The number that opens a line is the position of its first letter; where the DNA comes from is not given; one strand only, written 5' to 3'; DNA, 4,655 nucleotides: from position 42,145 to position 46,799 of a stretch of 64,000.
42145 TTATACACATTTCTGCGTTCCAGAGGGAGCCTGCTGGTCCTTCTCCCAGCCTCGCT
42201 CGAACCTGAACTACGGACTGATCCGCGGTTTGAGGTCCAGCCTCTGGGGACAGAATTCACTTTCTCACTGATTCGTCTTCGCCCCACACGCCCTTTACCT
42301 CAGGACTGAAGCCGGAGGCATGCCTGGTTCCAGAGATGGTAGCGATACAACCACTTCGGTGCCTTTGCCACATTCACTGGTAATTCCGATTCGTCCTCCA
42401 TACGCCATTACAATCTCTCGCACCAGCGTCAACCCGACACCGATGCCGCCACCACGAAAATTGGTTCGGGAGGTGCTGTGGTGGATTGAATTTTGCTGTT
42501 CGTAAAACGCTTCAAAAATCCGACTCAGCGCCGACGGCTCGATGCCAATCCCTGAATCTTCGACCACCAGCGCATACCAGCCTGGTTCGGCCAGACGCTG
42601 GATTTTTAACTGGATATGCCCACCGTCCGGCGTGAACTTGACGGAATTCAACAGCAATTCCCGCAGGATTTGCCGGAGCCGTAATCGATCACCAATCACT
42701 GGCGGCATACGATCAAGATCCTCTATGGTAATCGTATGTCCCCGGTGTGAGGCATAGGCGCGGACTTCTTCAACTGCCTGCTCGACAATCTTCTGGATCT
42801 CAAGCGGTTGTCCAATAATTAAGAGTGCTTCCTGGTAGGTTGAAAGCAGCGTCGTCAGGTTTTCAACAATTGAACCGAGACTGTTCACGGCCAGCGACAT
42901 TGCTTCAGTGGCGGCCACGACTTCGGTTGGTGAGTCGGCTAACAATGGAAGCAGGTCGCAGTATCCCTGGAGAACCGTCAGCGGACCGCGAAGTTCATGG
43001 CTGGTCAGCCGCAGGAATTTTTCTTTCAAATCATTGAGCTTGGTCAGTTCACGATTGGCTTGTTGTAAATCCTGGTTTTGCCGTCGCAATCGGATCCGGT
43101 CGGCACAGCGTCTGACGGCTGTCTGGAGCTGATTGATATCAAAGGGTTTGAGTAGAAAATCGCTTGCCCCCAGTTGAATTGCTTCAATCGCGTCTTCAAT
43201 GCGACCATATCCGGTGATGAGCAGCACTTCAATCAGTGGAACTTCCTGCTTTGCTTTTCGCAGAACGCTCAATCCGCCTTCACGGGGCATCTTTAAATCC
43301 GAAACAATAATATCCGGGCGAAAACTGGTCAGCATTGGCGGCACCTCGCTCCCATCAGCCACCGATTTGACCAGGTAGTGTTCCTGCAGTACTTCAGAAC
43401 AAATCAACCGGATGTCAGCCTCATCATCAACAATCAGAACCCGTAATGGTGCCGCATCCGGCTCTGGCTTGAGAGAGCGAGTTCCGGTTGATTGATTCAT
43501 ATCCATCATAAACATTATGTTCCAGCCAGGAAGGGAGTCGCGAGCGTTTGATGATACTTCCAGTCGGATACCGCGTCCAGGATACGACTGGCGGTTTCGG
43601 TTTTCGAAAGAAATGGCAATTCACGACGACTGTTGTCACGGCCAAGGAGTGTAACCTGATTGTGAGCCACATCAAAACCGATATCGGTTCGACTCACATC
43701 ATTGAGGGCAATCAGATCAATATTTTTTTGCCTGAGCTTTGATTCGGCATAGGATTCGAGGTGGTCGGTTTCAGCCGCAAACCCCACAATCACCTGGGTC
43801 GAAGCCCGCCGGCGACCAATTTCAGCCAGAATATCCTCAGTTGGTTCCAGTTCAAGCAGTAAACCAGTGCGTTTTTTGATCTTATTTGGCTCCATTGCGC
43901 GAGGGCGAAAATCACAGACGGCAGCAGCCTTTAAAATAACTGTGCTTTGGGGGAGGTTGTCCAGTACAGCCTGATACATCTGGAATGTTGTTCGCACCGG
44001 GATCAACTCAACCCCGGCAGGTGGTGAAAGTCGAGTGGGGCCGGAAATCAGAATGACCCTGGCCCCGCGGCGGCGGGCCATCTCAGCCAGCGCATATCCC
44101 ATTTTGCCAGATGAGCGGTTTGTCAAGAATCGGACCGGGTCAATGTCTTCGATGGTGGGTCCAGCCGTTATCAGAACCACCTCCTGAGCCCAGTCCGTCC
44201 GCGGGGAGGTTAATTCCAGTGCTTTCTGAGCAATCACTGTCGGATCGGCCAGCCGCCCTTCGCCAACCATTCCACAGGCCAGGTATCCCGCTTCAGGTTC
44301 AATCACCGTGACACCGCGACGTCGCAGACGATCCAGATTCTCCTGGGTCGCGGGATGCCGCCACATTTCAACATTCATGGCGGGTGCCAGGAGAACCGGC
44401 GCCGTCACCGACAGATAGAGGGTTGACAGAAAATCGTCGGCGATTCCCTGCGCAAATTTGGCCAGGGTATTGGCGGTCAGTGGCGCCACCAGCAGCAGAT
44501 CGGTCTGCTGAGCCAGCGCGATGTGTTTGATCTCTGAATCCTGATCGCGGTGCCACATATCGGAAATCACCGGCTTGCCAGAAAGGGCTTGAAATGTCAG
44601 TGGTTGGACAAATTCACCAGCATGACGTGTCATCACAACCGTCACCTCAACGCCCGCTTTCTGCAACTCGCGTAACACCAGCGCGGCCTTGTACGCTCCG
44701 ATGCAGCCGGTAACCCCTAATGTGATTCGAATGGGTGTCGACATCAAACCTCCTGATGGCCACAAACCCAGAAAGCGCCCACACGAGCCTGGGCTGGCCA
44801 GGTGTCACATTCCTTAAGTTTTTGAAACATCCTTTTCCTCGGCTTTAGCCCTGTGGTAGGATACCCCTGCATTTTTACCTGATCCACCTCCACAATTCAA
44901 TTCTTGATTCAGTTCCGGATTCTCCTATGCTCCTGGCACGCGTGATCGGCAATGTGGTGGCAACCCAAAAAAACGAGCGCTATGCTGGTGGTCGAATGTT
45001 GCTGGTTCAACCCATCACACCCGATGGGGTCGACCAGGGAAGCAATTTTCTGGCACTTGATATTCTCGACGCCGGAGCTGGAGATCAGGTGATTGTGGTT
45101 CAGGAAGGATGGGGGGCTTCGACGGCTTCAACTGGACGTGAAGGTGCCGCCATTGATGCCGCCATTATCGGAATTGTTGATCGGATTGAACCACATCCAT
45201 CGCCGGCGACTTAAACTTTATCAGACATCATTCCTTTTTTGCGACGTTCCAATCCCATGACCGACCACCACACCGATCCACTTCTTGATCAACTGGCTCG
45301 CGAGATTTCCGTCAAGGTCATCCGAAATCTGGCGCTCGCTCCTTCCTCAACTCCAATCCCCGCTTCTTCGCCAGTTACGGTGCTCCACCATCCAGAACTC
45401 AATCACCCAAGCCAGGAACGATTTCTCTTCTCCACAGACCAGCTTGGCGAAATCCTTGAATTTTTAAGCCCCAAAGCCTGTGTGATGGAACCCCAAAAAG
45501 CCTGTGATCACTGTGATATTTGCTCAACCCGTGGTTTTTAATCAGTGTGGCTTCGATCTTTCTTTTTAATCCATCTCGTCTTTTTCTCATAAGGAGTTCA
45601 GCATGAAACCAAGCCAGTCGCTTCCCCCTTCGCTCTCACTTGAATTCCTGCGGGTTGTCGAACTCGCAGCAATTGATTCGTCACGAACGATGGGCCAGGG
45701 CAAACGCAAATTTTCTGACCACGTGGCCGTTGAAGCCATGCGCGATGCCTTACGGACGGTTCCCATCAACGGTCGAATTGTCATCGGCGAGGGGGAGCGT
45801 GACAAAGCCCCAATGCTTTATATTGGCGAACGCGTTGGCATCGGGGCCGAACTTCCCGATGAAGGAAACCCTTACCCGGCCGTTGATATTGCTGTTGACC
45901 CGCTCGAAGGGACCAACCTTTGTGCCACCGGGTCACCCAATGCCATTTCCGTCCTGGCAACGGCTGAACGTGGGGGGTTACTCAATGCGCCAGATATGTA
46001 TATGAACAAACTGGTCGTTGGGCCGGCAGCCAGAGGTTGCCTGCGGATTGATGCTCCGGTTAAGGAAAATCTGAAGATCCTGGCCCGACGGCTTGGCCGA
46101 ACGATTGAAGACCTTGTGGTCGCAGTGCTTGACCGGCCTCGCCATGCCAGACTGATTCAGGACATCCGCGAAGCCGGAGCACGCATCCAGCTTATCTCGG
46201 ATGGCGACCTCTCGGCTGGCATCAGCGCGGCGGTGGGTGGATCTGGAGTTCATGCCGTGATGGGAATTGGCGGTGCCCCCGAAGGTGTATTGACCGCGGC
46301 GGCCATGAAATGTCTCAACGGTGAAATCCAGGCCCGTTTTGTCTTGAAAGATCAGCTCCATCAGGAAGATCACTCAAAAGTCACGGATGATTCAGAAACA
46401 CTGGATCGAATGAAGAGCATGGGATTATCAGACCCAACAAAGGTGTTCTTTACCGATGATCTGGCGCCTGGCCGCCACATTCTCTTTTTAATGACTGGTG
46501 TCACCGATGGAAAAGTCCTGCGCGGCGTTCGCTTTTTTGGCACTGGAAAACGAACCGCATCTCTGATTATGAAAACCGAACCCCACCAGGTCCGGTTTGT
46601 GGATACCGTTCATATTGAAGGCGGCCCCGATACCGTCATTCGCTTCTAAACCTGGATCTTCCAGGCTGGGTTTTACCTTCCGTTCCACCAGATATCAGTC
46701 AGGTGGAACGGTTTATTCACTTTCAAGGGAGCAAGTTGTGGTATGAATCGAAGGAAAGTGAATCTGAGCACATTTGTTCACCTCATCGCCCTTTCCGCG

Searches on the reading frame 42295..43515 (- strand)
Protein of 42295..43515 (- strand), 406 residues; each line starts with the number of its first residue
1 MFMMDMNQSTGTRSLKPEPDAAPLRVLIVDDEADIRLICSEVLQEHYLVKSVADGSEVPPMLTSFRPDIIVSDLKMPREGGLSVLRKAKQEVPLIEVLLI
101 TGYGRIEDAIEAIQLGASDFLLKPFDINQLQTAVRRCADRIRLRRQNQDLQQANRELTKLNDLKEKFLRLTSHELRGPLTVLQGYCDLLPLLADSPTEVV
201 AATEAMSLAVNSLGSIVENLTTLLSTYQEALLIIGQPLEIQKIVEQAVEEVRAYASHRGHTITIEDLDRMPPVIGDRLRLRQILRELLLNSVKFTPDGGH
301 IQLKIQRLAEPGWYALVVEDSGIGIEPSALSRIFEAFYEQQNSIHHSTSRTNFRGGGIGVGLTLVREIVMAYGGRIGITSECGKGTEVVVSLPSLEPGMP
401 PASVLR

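Call 22: search_protein_families(library=pfam, proteins=[window:42295-43515:-], max_evalue=0.00001)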
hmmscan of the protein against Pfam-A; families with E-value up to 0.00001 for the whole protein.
window:42295-43515:- (406 aa): 3 families
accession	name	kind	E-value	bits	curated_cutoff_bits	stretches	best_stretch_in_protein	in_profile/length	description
PF02518.31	HATPase_c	-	3.6e-27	95.4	26.4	1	275-394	1-109/111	Histidine kinase-, DNA gyrase B-, and HSP90-like ATPase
PF00072.30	Response_reg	-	1.1e-24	87.2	30.2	1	26-135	1-111/111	Response regulator receiver domain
PF00512.31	HisKA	-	3.5e-08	33.8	26.9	1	164-222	2-59/66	His Kinase A (phospho-acceptor) domain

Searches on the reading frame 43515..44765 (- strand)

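Call 22: search_protein_families(library=pfam, proteins=[window:43515-44765:-], max_evalue=0.00001)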
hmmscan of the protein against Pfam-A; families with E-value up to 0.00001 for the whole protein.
window:43515-44765:- (416 aa): 2 families
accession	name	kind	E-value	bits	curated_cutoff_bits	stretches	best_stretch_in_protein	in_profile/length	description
PF04127.22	DFP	-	4.3e-68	229.2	22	1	193-374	2-186/186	DNA/pantothenate metabolism flavoprotein C-terminal domain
PF02441.25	Flavoprotein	-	3.2e-35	121.6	22.7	1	13-183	2-159/162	Flavoprotein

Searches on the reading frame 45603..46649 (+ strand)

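Call 22: search_protein_families(library=pfam, proteins=[window:45603-46649:+], max_evalue=0.00001)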
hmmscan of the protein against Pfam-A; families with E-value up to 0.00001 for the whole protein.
window:45603-46649:+ (348 aa): 1 family
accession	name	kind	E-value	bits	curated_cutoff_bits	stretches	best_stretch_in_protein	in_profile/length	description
PF03320.18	FBPase_glpX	-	2.5e-124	414.6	27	1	10-337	2-307/307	Bacterial fructose-1,6-bisphosphatase, glpX-encoded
